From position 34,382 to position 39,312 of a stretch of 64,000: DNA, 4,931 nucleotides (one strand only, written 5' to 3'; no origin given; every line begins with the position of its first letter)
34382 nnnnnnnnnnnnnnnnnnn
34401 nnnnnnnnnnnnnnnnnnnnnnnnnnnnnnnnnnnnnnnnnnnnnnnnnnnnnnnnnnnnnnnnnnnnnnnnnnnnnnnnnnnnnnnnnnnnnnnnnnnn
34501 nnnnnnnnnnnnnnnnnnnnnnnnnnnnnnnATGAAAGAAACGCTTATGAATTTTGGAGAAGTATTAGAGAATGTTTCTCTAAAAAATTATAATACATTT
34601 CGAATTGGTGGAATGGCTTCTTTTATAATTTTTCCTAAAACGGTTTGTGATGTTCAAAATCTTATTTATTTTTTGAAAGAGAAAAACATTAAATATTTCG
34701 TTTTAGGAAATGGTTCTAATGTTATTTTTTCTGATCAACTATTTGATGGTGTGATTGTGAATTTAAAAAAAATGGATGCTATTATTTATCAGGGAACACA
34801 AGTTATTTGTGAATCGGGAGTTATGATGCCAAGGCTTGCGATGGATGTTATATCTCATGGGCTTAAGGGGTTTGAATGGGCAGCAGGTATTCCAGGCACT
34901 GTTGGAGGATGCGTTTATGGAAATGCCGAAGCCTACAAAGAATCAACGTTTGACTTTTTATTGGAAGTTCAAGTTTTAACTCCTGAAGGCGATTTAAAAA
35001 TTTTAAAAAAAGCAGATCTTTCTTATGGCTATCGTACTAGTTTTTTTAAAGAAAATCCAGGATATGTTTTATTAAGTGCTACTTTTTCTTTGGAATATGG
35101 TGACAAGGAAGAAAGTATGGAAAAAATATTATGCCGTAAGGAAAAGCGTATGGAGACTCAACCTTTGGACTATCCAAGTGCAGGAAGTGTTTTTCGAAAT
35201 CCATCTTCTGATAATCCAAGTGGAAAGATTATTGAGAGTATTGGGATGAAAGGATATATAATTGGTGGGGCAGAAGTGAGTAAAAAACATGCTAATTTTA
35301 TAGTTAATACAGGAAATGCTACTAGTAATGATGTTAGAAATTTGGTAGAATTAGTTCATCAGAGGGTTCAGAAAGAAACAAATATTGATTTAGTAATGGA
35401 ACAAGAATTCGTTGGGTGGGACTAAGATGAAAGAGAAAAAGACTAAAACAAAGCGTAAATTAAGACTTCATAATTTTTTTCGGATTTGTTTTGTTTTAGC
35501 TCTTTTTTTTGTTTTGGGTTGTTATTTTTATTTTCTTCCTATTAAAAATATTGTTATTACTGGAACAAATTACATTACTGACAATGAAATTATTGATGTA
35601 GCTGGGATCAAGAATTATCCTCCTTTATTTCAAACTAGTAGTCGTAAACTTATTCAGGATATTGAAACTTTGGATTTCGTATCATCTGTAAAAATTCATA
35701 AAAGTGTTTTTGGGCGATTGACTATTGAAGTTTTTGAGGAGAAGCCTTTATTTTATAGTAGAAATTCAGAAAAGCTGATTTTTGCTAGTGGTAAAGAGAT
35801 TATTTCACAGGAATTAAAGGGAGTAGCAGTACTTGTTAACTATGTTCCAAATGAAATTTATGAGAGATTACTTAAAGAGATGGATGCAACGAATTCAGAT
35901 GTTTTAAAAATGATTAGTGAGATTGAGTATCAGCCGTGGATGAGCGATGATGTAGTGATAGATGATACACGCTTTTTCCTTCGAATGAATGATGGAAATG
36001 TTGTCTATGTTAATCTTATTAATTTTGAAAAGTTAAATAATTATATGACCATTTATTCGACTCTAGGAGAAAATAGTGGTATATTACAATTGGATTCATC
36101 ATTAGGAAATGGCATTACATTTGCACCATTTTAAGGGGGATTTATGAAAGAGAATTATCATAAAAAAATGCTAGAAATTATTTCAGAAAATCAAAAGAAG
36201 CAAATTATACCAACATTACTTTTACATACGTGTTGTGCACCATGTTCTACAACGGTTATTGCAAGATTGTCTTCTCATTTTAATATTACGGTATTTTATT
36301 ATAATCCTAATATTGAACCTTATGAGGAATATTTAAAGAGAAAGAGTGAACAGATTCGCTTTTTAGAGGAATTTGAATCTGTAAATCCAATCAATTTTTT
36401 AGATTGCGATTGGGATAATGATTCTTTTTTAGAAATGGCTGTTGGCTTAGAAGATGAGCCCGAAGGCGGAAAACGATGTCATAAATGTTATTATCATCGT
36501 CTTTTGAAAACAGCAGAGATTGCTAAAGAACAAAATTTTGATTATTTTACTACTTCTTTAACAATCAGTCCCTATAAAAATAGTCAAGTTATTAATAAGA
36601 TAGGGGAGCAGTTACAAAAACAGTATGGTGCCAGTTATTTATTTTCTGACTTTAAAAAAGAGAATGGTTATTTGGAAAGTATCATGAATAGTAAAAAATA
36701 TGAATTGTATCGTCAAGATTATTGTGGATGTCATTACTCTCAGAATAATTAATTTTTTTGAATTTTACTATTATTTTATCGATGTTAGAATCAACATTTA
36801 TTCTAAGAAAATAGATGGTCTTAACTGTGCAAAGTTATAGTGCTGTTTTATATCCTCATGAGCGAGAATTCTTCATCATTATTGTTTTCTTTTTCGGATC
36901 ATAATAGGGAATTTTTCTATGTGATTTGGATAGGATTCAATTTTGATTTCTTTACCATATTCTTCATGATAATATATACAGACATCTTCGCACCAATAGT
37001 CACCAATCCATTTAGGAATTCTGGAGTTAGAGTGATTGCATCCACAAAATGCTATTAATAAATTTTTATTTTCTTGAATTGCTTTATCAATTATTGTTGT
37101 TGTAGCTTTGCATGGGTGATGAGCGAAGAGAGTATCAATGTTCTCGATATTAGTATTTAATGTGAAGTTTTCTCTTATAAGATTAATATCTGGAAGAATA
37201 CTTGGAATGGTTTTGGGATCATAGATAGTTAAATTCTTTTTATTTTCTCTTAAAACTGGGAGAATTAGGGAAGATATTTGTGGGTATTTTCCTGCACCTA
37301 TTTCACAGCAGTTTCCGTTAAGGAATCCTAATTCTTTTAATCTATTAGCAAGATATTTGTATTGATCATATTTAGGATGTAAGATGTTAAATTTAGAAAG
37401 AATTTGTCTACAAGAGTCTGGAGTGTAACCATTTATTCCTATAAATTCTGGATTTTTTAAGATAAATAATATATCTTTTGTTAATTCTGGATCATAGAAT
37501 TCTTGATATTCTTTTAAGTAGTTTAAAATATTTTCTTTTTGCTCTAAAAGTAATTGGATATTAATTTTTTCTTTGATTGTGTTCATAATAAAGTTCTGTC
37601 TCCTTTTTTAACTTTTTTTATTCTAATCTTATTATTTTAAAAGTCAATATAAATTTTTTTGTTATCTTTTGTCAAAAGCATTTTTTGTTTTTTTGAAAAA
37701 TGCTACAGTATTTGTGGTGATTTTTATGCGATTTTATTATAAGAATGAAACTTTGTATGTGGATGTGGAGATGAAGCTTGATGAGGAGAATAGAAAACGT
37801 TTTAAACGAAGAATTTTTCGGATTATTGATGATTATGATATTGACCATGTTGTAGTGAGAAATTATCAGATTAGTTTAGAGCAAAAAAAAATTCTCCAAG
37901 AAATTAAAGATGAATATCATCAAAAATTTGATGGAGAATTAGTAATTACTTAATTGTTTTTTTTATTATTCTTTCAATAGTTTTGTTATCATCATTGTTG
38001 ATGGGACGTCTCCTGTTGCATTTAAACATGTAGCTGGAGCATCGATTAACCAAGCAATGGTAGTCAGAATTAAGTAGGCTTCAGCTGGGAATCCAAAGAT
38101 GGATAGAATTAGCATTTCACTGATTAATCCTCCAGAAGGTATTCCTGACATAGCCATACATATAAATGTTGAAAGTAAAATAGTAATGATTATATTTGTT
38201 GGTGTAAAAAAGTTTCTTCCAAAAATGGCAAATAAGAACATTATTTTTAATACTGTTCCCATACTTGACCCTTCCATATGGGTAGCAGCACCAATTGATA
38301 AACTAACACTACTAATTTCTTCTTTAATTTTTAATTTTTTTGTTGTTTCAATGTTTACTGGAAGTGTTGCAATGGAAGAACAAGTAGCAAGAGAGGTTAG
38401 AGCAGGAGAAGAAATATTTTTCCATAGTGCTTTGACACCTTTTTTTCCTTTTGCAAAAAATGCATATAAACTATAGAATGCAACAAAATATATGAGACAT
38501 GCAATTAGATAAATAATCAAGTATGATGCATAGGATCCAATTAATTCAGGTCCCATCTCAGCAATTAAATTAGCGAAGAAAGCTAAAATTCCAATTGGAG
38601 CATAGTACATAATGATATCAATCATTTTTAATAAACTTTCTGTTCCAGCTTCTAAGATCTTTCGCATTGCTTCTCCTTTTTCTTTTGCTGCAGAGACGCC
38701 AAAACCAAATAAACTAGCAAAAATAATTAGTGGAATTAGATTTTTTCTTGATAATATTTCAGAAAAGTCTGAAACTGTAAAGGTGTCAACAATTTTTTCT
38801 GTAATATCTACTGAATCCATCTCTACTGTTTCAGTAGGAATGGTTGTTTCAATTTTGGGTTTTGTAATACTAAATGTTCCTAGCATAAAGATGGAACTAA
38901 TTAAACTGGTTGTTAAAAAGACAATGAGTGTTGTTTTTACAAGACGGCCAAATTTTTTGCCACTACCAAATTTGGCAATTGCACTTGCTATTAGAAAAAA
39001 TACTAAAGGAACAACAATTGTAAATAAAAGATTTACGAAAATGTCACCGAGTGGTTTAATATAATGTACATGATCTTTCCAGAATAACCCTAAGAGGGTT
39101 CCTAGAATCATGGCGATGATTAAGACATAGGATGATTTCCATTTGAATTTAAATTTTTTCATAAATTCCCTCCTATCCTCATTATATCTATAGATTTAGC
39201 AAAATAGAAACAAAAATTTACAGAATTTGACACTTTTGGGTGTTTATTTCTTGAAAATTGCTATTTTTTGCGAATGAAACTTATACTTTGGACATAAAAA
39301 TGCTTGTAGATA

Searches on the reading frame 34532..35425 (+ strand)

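Call 13: search_protein_families(library=pfam, proteins=[window:34532-35425:+], max_evalue=0.001)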
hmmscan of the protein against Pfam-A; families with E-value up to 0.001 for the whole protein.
window:34532-35425:+ (297 aa): 2 families
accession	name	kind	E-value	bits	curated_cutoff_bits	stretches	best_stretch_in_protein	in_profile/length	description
PF02873.21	MurB_C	-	3.2e-32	111.1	27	1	199-293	6-98/99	UDP-N-acetylenolpyruvoylglucosamine reductase, C-terminal domain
PF01565.28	FAD_binding_4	-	8.5e-22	77.8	26.4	1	30-156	2-136/139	FAD binding domain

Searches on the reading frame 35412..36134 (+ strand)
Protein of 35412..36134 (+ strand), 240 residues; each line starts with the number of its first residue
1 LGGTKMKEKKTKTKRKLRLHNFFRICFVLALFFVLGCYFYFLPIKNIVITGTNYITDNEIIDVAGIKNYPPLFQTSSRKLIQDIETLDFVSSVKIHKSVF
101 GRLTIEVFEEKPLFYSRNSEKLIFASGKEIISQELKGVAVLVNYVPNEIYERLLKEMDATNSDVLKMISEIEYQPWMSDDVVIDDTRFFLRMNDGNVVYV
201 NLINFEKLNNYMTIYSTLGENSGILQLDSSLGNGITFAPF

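Call 13: search_protein_families(library=pfam, proteins=[window:35412-36134:+], max_evalue=0.001)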
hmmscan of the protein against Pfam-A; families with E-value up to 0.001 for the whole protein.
window:35412-36134:+ (240 aa): 1 family
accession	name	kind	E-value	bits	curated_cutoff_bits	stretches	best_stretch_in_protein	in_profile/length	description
PF08478.15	POTRA_1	-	6.8e-12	46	23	1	42-109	1-68/69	POTRA domain, FtsQ-type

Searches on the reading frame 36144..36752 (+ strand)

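Call 13: search_protein_families(library=pfam, proteins=[window:36144-36752:+], max_evalue=0.001)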
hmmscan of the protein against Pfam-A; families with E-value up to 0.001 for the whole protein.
window:36144-36752:+ (202 aa): 1 family
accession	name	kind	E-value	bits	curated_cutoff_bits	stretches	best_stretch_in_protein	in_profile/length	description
PF02677.20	QueH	-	2.7e-67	226.7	23.5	1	25-201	1-174/175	Epoxyqueuosine reductase QueH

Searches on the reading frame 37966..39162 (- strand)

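Call 13: search_protein_families(library=pfam, proteins=[window:37966-39162:-], max_evalue=0.001)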
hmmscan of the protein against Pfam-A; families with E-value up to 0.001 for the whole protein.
window:37966-39162:- (398 aa): 1 family
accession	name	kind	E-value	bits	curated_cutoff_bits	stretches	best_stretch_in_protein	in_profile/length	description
PF00375.23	SDF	-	3e-96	323.2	27.9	1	14-394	5-386/387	Sodium:dicarboxylate symporter family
